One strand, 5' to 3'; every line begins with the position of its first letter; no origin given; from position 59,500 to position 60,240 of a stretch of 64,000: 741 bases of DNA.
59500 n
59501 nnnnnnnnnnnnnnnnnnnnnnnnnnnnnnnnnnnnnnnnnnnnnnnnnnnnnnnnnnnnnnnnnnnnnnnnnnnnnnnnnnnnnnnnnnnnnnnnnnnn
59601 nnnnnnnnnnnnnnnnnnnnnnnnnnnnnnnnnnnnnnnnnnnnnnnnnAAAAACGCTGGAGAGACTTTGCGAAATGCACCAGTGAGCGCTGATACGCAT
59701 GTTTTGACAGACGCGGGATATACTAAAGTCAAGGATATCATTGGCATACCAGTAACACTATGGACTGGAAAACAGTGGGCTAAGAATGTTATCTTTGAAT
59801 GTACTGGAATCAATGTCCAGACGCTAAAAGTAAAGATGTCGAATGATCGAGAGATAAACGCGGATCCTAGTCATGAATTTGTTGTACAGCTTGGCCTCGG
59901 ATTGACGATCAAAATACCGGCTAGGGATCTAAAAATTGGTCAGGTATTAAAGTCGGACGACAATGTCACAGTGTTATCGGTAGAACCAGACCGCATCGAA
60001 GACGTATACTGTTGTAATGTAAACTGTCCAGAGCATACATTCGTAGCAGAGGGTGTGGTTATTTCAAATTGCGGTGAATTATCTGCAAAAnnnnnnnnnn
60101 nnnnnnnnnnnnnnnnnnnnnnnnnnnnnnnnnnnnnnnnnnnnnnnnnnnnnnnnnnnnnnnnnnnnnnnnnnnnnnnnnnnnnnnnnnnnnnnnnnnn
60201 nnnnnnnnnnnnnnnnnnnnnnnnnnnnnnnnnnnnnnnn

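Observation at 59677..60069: Mini-intein-like insertion at the catalytic cysteine of the class II-like RNR, with a non-canonical N-terminal junction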

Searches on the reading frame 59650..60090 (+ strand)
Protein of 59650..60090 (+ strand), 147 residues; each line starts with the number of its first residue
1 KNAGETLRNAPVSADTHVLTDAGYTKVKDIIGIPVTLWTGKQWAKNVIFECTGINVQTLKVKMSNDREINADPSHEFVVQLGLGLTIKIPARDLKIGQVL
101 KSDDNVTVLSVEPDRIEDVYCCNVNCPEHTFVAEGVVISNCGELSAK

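Call 3: search_protein_families(library=pfam, proteins=[window:59650-60090:+], max_evalue=1)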
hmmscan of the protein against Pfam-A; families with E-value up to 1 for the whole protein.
window:59650-60090:+ (147 aa): 2 families
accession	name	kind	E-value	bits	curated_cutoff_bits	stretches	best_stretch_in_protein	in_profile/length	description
PF14890.11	Intein_splicing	-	0.00035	20.8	35.8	1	50-100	42-92/155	Intein splicing domain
PF08666.17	SAF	-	0.18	12.9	21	1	91-114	7-29/63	SAF domain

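Call 4: search_protein_families(library=ncbifam, proteins=[window:59650-60090:+], max_evalue=1)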
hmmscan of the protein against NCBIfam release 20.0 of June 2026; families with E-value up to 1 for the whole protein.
window:59650-60090:+ (147 aa): 3 families
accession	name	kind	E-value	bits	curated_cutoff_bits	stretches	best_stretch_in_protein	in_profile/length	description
NF052663.1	RtcB_rel_intein2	exception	0.00033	19.6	1050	2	38-82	112-156/626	intein-containing RctB family protein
NF038162.1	RtcB_rel_intein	exception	0.00062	17.8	1150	1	96-142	535-580/961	intein-containing RtcB family protein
TIGR01445.1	intein_Nterm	domain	0.00081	20.3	24.5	1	12-79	2-83/83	intein N-terminal splicing region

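Call 6: search_solved_structures(query=window:59650-60090:+, max_evalue=10, show_alignments=3)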
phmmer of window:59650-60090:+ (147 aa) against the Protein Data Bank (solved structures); distinct sequences matched with E-value up to 10: 0.

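Call 21: search_dna_similar(query=window:59680-60069:+, collection=phages, mode=protein, max_rows=40, max_evalue=0.001)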
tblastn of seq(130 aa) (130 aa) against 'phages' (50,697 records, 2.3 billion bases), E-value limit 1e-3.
Records with a match: 251; places in all: 251; records where one place covers at least 80% of the query: 12.
Best place of each record, by identity: <60% 251.
By first word of the organism name: Rheinheimera 115; Vibrio 89; Corynebacterium 11; Staphylococcus 10; Acinetobacter 7; Pectobacterium 5; Proteus 3; Bacteroides 3; Aeromonas 2; Caulobacter 2; and 4 more.
By host as written in the record: Rheinheimera sp. BAL341 115; - 58; Vibrio cholerae 19; Corynebacterium vitaeruminis NCIB 9291 11; Staphylococcus aureus 10; Vibrio cholerae O1 5; Acinetobacter baumannii 3; Vibrio splendidus 2; and 20 more.
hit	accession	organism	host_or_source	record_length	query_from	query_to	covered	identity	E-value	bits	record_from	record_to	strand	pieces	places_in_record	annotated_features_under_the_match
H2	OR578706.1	Microcoleus phage My-WqHQDG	river water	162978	4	130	98%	28.7%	6e-7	52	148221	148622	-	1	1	hypothetical protein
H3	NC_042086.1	Corynebacterium phage Darwin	Corynebacterium vitaeruminis NCIB 9291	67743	2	125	95%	28.6%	1e-9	60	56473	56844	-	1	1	ribonucleotide reductase large subunit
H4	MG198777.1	Corynebacterium phage Darwin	Corynebacterium vitaeruminis NCIB 9291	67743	2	125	95%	28.6%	1e-9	60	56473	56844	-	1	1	ribonucleotide reductase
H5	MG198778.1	Corynebacterium phage PotatoChip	Corynebacterium vitaeruminis NCIB 9291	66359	2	125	95%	28.6%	2e-9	59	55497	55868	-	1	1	hypothetical protein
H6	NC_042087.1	Corynebacterium phage Zion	Corynebacterium vitaeruminis NCIB 9291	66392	2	125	95%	28.6%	2e-9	59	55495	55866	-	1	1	ribonucleotide reductase large subunit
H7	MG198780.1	Corynebacterium phage Zion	Corynebacterium vitaeruminis NCIB 9291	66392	2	125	95%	28.6%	2e-9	59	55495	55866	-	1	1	hypothetical protein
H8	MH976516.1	Corynebacterium phage PeteyPab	Corynebacterium vitaeruminis NCIB 9291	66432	2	125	95%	28.6%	2e-9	59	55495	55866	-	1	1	74: ribonucleotide reductase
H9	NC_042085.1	Corynebacterium phage C3PO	Corynebacterium vitaeruminis NCIB 9291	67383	2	125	95%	28.6%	2e-9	59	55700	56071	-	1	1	ribonucleotide reductase large subunit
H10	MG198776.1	Corynebacterium phage C3PO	Corynebacterium vitaeruminis NCIB 9291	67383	2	125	95%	28.6%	2e-9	59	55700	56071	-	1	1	hypothetical protein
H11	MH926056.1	Corynebacterium phage Cruella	Corynebacterium vitaeruminis NCIB 9291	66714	2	125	95%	28.6%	2e-9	59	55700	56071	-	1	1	75: ribonucleotide reductase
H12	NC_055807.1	Corynebacterium phage Stickynote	Corynebacterium vitaeruminis NCIB 9291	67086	2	128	98%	27.1%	9e-9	57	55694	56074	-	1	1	74: ribonucleotide reductase large subunit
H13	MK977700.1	Corynebacterium phage Stickynote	Corynebacterium vitaeruminis NCIB 9291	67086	2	128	98%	27.1%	9e-9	57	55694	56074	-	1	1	74: ribonucleotide reductase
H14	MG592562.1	Vibrio phage 1.193.O._10N.286.52.C6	Vibrio splendidus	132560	2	94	72%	35.1%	2e-8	56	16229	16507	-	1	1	hedgehog/hint domain protein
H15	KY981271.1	Curvibacter phage P26059A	Curvibacter sp. IMCC26059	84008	2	93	71%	34.7%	2e-7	54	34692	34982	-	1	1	ribonucleotide reductase of class Ia (aerobic), alpha subunit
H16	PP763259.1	Acinetobacter phage Ab15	Acinetobacter baumannii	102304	2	99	75%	31.6%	1e-4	46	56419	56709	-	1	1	ribonucleotide reductase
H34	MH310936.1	Vibrio phage ICP1_2012_A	stool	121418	2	79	60%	34.6%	6e-7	52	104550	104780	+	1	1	intein-containing ribonucleoside triphosphate reductase alpha chain ...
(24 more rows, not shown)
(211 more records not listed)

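Call 22: get_annotated_region(hit=H3, flank=1500)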
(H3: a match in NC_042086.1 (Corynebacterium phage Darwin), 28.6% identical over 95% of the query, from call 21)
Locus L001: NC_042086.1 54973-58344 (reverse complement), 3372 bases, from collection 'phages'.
description: Corynebacterium phage Darwin, complete genome.
organism: Corynebacterium phage Darwin (NCBI taxid 2047869)
taxonomy: Viruses; Duplodnaviria; Heunggongvirae; Uroviricota; Caudoviricetes; Zierdtviridae; Toshachvirinae; Ceetrepovirus; Corynebacterium virus Darwin
host: Corynebacterium vitaeruminis NCIB 9291; source: soil; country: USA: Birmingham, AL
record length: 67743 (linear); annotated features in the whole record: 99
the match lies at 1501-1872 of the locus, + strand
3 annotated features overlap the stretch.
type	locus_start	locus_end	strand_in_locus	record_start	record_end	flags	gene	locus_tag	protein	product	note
CDS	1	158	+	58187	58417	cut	-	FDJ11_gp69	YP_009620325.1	hypothetical protein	-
CDS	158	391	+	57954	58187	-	-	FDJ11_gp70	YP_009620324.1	hypothetical protein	-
CDS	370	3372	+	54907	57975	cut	-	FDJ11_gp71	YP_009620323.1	ribonucleotide reductase large subunit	-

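Call 23: get_annotated_region(hit=H34, flank=1500)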
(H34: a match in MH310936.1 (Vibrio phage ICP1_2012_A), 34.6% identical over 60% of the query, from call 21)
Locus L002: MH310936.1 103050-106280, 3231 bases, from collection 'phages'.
description: Vibrio phage ICP1_2012_A, complete genome.
organism: Vibrio phage ICP1_2012_A (NCBI taxid 2302419)
taxonomy: Viruses; Duplodnaviria; Heunggongvirae; Uroviricota; Caudoviricetes; Mohonavirus
host: -; source: stool; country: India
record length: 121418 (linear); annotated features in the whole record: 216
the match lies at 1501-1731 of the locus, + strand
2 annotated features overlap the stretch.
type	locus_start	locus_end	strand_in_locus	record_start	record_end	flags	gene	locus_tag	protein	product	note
CDS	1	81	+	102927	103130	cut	-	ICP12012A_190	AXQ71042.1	hypothetical protein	Also designated as ORF202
CDS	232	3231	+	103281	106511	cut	-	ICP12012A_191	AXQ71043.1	intein-containing ribonucleoside triphosphate reductase alpha chain precursor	Also designated as ORF203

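Call 24: get_annotated_region(hit=H15, flank=1500)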
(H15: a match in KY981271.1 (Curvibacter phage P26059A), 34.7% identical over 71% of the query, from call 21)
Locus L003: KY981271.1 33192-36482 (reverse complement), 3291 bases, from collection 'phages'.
description: Curvibacter phage P26059A, complete genome.
organism: Curvibacter phage P26059A (NCBI taxid 1983783)
taxonomy: Viruses; Duplodnaviria; Heunggongvirae; Uroviricota; Caudoviricetes
host: Curvibacter sp. IMCC26059; source: -; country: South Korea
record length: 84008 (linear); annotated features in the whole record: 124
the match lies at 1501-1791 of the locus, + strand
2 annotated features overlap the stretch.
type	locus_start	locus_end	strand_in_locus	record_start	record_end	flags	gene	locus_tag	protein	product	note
CDS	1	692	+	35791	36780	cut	-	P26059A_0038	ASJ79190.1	ribonucleotide reductase of class Ia (aerobic), beta subunit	-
CDS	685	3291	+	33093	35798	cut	-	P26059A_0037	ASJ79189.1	ribonucleotide reductase of class Ia (aerobic), alpha subunit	-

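Call 25: get_annotated_region(hit=H2, flank=1500)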
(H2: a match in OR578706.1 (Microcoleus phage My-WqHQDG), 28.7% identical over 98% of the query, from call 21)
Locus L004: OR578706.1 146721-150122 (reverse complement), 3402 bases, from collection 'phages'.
description: Microcoleus phage My-WqHQDG, partial genome.
organism: Microcoleus phage My-WqHQDG (NCBI taxid 3084964)
taxonomy: Viruses; Duplodnaviria; Heunggongvirae; Uroviricota; Caudoviricetes
host: -; source: river water; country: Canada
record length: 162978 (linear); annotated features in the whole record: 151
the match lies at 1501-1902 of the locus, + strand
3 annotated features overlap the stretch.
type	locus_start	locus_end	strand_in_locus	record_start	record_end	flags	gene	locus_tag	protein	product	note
CDS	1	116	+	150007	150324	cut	-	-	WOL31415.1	hypothetical protein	-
CDS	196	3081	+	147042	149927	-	-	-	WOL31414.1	hypothetical protein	-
CDS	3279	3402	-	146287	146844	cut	-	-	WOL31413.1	hypothetical protein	-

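Call 34: find_homologous_proteins(query=window:59680-60069:+, max_evalue=0.001)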
Query seq(130 aa): 12 candidates shared short words with the query, none scored E <= 0.001.

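Call 40: search_solved_structures(query=A3, max_evalue=10, show_alignments=5)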
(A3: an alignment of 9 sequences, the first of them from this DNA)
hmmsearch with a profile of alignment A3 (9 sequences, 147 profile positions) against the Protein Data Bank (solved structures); distinct sequences matched with E-value up to 10: 34.
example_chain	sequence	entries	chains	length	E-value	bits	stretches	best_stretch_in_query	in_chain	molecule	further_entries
6rpq_A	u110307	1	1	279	2.6e-06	30.9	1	36-147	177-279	Ubiquitin-like protein SMT3,1108aa long hypothetical cell division control protein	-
6rpp_A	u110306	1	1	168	3.4e-05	27.2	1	36-145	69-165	Cell division control protein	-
8cpn_A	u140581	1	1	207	0.0066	19.8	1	30-145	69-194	PolB16 intein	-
3ifj_A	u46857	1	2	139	0.03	17.7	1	80-147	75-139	Endonuclease PI-MtuI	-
4o1s_A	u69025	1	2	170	0.031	17.7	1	46-135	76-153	V-type ATP synthase alpha chain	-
2in9_A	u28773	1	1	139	0.034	17.5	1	80-147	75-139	Endonuclease PI-MtuI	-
8cpo_A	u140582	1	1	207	0.038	17.4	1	30-145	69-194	PolB16 Intein Cys-less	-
7qil_A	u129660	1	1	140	0.04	17.3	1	2-74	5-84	DnaE intein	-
2in0_A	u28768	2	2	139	0.04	17.3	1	80-147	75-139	Endonuclease PI-MtuI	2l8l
3igd_A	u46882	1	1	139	0.042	17.2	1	80-147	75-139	Endonuclease PI-MtuI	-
2in8_A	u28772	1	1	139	0.048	17.1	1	80-147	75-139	Endonuclease PI-MtuI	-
6riz_A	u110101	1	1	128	0.064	16.6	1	5-70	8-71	gp41-1 intein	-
6qaz_A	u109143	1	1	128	0.071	16.5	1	5-73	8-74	cyanophage-like gp41-1 intein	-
1mi8_A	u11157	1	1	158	0.092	16.1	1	37-145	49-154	DnaB intein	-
6y75_B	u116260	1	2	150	0.1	16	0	108-144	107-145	NAD(P)(+)--arginine ADP-ribosyltransferase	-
6bs8_A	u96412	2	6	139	0.84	13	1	48-140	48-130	Replicative DNA helicase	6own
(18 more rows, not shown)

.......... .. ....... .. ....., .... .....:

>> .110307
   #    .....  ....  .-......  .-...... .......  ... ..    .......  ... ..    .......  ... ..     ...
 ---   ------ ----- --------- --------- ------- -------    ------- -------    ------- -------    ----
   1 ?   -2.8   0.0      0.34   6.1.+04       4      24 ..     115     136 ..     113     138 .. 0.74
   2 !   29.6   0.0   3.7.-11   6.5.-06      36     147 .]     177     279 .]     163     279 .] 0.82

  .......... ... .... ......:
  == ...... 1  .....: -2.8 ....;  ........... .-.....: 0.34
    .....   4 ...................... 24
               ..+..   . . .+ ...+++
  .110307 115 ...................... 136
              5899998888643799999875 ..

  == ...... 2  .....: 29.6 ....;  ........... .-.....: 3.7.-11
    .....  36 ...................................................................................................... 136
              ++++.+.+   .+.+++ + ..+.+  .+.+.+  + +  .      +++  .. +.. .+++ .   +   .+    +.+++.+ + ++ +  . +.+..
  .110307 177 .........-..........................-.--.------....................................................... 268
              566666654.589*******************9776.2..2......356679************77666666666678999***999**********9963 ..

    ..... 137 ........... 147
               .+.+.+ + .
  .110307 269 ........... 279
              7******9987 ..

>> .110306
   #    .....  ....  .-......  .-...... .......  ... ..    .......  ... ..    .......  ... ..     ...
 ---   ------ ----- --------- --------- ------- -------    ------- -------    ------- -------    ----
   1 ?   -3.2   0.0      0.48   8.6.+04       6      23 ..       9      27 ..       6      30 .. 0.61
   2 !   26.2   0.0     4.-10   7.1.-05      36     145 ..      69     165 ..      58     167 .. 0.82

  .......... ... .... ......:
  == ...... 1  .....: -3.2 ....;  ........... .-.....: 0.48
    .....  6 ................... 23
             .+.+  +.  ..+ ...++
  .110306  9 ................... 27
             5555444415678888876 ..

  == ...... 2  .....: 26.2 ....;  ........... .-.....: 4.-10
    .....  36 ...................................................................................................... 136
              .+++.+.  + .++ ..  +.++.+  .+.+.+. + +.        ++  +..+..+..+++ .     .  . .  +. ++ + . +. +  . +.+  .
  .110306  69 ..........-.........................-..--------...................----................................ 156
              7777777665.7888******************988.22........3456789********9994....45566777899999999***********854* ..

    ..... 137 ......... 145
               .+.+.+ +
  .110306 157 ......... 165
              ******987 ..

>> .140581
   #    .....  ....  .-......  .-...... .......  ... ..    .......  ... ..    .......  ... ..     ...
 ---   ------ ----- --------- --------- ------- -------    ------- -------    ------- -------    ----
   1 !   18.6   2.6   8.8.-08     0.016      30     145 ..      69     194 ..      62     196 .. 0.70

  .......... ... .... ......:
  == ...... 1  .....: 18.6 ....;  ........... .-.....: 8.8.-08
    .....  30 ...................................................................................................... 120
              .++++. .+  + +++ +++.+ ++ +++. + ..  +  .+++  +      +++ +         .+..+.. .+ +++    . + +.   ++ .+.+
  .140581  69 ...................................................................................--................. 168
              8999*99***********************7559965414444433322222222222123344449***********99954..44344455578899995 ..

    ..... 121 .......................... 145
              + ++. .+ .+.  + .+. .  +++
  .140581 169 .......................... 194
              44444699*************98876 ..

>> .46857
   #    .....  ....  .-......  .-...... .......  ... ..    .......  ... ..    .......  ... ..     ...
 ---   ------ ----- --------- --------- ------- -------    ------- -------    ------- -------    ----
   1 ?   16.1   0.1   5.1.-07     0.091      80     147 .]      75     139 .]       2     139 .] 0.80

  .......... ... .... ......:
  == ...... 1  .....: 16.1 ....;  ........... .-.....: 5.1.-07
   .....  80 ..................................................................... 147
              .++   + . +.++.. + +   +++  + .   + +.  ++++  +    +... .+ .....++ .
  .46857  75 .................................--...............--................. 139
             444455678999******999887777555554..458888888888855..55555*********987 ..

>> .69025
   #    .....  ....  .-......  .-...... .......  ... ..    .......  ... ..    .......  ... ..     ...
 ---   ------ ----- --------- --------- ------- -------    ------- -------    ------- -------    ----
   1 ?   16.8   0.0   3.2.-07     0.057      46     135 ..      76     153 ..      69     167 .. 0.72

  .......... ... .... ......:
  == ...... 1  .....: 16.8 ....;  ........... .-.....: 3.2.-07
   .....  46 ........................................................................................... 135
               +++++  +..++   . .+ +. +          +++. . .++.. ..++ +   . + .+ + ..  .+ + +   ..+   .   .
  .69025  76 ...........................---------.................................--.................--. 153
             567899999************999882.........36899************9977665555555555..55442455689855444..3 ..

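Call 41: predict_structure(alignment_id=A2)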
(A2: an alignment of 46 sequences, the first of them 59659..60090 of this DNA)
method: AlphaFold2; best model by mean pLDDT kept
length: 144 residues; sequences in the alignment: 46
mean_pLDDT: 92.4   pTM: 0.85
mean pLDDT of the five models: 92.4, 92.2, 91.9, 91.9, 91.2
residues with pLDDT >= 90: 125; 70-90: 9; 50-70: 4; < 50: 6
segments of 3 or more residues with pLDDT < 50: 1-3, 142-144
pLDDT, mean of each block of 10 residues (from residue 1): 67 98 98 97 96 98 97 94 95 97 97 96 93 88 45
secondary structure, 60 per line:
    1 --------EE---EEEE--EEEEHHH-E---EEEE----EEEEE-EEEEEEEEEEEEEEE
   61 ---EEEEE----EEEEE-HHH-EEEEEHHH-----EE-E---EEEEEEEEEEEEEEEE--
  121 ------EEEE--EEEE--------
elements in order: E14-17 E20-23 E32-35 E40-44 E46-60 E64-68 E73-77 E83-87 E103-118 E127-130 E133-136

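Call 44: fold_search(model_id=the predicted structure, library=pdb)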
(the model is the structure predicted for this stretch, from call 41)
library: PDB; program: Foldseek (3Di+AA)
matches with E <= 10: 437; with E <= 0.001: 63
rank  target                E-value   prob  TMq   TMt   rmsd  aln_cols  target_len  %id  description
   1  6rpq                  2.6e-07  1.00  0.75  0.46   3.7       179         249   19  Crystal structure of PhoCDC21-1 intein (released 2019-08-14)
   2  6frg                  6.6e-07  1.00  0.75  0.68   4.4       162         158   17  Crystal structure of G-1F mutant of Ssp DnaB Mini-Intein variant M86 (released 2019-01-30)
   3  6frh_A                7.3e-07  1.00  0.74  0.68   3.6       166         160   16  Crystal structure of Ssp DnaB Mini-Intein variant M86 (released 2019-01-30)
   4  6fre                  7.7e-07  1.00  0.74  0.70   3.7       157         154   18  Crystal structure of G-1F/H73A mutant of Ssp DnaB Mini-Intein variant M86 (released 2019-01-30)
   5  6rpp                  9.0e-07  1.00  0.73  0.63   3.3       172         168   19  Crystal structure of PabCDC21-1 intein (released 2019-08-14)
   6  1mi8                  1.0e-06  1.00  0.76  0.78   2.3       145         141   19  2.0 Angstrom crystal structure of a DnaB intein from Synechocystis sp. PCC 6803 (released 2003-08-19)
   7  6bs8_C                1.1e-06  1.00  0.71  0.81   3.1       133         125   22  The class 3 DnaB intein from Mycobacterium smegmatis (released 2018-11-21)
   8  6bs8_A                1.2e-06  1.00  0.72  0.81   3.0       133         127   22  The class 3 DnaB intein from Mycobacterium smegmatis (released 2018-11-21)
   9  6frh_B                1.2e-06  1.00  0.75  0.72   3.3       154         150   17  Crystal structure of Ssp DnaB Mini-Intein variant M86 (released 2019-01-30)
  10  6riy_A                1.3e-06  1.00  0.72  0.79   3.0       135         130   19  Crystal structure of MchDnaB-1 intein (N145AA) (released 2020-05-13)
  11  8ubs_A                1.5e-06  1.00  0.74  0.71   3.0       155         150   16  Crystal structure of NrdJ-1 split intein fusion (released 2024-10-09)
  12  6rix_B                1.8e-06  1.00  0.72  0.79   3.0       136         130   20  Crystal structure of MchDnaB-1 intein (released 2020-05-13)
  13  4o1r                  1.9e-06  1.00  0.70  0.71   3.7       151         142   18  Crystal structure of NpuDnaB intein (released 2014-03-19)
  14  6riz                  2.3e-06  1.00  0.68  0.76   3.4       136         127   21  Crystal structure of gp41-1 intein (C1A, F65W, D107C) (released 2020-04-29)
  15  6qaz                  2.3e-06  1.00  0.67  0.75   3.5       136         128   21  Crystal structure of gp41-1 intein (released 2019-11-13)
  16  6bs8_B                2.5e-06  1.00  0.70  0.78   3.3       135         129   21  The class 3 DnaB intein from Mycobacterium smegmatis (released 2018-11-21)
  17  6rix_A                3.6e-06  1.00  0.71  0.77   3.5       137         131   20  Crystal structure of MchDnaB-1 intein (released 2020-05-13)
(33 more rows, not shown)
